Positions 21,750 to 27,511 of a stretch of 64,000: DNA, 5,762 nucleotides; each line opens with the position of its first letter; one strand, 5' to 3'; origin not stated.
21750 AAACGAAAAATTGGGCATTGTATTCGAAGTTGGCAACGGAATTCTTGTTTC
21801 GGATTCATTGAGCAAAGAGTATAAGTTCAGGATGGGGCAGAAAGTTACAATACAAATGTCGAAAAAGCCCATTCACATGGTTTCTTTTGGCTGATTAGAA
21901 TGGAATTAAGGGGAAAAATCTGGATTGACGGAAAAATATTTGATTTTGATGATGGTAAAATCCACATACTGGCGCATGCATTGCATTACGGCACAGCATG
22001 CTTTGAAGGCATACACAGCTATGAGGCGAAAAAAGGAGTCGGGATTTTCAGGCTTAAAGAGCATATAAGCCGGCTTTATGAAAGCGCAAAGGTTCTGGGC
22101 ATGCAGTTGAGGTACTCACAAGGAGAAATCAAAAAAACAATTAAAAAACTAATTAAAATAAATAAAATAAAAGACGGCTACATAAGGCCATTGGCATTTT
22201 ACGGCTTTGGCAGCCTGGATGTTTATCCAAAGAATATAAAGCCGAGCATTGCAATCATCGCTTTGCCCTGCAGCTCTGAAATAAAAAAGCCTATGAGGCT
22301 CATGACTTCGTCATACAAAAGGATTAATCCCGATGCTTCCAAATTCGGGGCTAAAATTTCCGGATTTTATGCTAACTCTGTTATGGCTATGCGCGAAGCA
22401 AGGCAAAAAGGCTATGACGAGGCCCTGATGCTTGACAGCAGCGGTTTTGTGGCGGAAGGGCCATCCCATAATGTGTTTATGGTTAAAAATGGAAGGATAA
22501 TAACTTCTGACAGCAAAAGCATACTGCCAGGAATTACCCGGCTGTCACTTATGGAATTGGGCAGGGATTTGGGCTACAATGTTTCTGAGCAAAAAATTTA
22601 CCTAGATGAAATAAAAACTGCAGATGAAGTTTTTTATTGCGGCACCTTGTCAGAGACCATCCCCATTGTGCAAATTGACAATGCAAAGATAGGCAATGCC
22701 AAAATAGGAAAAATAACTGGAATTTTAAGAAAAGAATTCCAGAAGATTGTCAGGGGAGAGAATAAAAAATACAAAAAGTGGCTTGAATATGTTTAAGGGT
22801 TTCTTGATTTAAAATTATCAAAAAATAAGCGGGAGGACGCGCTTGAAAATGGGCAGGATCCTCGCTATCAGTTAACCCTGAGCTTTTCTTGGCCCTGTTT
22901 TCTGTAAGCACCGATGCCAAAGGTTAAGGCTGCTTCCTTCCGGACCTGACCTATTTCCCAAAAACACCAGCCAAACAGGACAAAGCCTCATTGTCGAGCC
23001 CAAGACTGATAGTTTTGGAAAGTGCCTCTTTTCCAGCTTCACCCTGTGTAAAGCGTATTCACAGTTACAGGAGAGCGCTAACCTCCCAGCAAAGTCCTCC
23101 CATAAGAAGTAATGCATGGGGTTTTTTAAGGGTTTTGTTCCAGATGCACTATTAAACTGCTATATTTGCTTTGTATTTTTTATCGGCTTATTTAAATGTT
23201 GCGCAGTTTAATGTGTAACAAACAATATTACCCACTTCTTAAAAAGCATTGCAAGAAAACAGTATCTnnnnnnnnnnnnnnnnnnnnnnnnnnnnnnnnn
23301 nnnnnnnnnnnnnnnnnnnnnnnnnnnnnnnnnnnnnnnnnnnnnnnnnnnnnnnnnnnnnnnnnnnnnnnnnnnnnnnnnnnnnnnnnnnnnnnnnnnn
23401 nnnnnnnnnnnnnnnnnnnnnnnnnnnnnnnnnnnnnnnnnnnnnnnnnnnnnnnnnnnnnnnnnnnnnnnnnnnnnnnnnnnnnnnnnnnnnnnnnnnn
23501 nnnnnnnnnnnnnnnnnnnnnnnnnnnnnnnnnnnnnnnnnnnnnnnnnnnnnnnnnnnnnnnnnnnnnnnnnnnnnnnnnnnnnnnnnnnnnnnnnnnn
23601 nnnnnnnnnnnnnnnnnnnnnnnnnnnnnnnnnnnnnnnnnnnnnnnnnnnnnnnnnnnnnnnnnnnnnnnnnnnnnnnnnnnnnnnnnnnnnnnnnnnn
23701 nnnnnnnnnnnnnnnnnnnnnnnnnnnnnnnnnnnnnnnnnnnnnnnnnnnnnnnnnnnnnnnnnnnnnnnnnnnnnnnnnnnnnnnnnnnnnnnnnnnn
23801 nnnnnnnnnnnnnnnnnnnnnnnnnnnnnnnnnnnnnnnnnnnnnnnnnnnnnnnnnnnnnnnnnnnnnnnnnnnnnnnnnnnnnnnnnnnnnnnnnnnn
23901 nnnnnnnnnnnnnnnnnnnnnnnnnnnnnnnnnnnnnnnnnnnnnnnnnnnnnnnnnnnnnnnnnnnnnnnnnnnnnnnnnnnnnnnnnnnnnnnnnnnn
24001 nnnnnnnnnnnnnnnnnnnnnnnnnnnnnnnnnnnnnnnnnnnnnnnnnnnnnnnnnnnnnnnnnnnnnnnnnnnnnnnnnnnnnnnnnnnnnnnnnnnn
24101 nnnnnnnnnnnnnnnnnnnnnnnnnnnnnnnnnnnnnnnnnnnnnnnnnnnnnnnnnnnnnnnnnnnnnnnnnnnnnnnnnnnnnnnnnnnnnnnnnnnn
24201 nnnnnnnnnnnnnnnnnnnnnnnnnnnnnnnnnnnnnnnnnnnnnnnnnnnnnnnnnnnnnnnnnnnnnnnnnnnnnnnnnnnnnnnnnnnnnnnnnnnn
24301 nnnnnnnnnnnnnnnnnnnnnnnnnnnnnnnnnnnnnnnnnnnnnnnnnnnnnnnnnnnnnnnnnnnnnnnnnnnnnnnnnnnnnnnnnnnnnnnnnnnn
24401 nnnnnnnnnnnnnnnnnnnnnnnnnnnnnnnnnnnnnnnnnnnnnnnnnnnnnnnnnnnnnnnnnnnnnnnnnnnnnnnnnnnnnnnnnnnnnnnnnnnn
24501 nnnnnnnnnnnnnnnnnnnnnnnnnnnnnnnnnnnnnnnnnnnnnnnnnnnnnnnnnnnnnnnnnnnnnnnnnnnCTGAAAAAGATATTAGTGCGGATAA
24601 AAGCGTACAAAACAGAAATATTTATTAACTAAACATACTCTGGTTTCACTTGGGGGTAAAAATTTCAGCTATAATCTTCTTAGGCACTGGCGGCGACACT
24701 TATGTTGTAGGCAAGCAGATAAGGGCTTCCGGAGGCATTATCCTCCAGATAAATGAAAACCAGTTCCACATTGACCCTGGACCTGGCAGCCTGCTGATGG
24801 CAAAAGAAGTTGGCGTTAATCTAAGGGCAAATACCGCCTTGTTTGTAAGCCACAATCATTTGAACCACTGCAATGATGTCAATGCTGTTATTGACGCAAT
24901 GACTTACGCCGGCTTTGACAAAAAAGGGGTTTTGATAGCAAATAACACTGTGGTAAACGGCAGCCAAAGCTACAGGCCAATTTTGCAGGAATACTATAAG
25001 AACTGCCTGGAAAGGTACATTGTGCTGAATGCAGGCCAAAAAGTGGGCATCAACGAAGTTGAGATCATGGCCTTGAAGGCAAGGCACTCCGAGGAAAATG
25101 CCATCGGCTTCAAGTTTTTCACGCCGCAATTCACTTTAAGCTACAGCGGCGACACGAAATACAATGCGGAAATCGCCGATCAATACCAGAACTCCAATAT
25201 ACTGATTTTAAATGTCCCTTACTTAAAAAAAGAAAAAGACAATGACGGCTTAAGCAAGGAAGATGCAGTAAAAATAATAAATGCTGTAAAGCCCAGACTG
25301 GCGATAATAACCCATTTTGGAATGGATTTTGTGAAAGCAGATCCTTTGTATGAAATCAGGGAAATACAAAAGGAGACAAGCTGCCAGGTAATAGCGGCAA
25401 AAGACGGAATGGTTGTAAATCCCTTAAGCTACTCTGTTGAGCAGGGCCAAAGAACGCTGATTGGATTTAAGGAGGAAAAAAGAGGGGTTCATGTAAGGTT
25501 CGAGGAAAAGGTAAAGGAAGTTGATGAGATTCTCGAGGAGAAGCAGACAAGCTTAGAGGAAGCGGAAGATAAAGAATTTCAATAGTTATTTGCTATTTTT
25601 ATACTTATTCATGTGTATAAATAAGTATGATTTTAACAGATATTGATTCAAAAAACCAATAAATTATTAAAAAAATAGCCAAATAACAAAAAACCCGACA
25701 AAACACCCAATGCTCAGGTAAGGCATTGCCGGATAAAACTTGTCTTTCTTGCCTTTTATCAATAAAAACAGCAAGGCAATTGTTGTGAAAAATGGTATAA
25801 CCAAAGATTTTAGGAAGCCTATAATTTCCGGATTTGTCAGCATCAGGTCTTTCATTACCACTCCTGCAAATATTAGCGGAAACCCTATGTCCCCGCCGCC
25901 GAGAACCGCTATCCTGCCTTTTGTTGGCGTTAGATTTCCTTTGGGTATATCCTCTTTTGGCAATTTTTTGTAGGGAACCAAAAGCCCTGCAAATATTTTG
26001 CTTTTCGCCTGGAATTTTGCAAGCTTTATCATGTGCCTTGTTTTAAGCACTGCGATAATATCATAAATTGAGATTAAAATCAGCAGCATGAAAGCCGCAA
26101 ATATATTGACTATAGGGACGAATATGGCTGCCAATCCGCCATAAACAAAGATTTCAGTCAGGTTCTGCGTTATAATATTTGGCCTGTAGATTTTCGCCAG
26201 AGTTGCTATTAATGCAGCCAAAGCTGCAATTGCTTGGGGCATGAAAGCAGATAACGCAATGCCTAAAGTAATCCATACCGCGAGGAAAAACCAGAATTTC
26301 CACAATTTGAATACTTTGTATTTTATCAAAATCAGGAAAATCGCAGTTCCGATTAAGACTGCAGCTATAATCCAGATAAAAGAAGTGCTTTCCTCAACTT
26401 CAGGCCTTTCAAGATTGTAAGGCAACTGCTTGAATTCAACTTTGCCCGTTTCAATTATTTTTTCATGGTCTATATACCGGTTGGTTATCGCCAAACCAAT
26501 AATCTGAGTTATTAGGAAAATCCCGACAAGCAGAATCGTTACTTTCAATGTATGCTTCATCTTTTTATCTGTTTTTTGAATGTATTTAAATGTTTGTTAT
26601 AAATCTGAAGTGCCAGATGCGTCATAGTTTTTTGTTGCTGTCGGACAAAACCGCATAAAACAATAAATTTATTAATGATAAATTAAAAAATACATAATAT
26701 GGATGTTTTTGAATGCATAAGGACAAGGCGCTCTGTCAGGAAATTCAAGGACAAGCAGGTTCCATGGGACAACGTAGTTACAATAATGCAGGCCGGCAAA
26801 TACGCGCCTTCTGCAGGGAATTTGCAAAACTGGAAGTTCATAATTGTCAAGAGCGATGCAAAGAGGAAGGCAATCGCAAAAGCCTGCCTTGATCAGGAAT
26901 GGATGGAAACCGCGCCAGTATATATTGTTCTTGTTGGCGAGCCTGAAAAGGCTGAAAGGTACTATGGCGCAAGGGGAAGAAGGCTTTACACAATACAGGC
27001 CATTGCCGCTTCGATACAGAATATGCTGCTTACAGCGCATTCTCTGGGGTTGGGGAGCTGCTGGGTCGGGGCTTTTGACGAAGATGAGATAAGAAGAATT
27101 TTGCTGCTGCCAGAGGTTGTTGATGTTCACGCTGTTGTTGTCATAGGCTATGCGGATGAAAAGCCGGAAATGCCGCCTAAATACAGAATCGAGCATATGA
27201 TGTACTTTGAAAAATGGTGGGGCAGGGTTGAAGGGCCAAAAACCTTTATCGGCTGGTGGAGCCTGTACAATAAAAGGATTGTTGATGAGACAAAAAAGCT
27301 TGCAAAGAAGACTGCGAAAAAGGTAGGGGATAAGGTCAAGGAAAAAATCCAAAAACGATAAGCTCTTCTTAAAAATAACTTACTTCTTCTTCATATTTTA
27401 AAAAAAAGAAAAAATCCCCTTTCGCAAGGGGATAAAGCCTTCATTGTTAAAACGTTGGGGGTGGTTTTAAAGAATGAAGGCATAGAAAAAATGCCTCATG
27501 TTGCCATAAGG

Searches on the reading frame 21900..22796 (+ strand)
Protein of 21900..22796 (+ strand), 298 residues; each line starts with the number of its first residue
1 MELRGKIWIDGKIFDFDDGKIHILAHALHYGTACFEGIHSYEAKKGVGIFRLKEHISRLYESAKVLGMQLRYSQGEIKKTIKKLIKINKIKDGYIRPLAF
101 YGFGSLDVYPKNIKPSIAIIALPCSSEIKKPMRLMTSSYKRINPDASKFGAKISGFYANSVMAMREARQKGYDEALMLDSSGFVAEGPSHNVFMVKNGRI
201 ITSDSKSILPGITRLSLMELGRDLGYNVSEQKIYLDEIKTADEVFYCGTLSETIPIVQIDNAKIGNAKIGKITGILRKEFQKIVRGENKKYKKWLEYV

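Call 42: search_protein_families(library=pfam, proteins=[window:21900-22796:+], max_evalue=0.001)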
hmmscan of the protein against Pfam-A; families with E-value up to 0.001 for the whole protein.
window:21900-22796:+ (298 aa): 1 family
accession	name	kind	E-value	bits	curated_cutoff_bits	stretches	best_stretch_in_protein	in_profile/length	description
PF01063.24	Aminotran_4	-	3.5e-53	181.2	28.5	1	34-259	2-223/223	Amino-transferase class IV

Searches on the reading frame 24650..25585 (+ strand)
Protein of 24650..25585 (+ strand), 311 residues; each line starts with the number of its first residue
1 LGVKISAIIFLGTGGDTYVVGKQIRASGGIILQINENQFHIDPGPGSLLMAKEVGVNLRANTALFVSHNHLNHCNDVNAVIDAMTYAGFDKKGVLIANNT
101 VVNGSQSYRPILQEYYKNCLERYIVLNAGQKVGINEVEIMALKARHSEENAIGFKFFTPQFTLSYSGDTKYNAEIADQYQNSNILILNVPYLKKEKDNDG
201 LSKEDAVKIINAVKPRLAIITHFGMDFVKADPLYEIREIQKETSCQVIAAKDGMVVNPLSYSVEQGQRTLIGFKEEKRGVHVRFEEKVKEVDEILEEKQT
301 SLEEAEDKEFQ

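Call 42: search_protein_families(library=pfam, proteins=[window:24650-25585:+], max_evalue=0.001)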
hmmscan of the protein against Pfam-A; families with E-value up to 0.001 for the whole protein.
window:24650-25585:+ (311 aa): 2 families
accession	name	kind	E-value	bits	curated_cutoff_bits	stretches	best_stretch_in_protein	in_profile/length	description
PF12706.13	Lactamase_B_2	-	4.1e-15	56.3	27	1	39-223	3-200/200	Beta-lactamase superfamily domain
PF13483.12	Lactamase_B_3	-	2.8e-06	27.8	24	1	38-222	18-160/160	Beta-lactamase superfamily domain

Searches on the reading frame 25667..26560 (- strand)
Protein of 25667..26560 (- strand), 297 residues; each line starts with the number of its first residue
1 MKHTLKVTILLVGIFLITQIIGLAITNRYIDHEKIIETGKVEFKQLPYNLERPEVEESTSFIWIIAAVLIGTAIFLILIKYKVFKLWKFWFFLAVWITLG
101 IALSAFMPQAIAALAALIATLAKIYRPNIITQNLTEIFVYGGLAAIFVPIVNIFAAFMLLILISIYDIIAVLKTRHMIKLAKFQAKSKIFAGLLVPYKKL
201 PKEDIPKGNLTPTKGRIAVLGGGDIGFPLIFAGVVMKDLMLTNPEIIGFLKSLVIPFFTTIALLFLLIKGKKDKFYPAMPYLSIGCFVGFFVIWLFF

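Call 42: search_protein_families(library=pfam, proteins=[window:25667-26560:-], max_evalue=0.001)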
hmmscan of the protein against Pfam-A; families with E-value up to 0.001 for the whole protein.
window:25667-26560:- (297 aa): 1 family
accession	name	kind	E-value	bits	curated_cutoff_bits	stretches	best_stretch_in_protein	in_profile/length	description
PF06550.16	SPP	-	1.1e-16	61.6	23.9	1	58-296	32-280/283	Signal-peptide peptidase, presenilin aspartyl protease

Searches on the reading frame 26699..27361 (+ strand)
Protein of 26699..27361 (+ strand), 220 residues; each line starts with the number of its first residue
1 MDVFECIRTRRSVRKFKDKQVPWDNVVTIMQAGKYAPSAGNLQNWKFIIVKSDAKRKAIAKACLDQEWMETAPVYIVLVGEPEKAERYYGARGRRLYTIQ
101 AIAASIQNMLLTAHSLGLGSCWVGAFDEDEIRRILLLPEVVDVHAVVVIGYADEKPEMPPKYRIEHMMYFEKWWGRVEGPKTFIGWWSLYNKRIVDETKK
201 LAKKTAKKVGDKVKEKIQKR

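Call 43: search_protein_families(library=pfam, proteins=[window:26699-27361:+], max_evalue=0.001)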
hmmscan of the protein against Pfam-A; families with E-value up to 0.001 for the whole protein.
window:26699-27361:+ (220 aa): 2 families
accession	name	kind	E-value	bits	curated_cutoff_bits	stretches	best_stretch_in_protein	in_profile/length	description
PF00881.29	Nitroreductase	-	7.8e-37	127.5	23.5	2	64-151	82-167/167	Nitroreductase family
PF14512.11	TM1586_NiRdase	-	2.7e-15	57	27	1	3-157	2-138/215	Putative TM nitroreductase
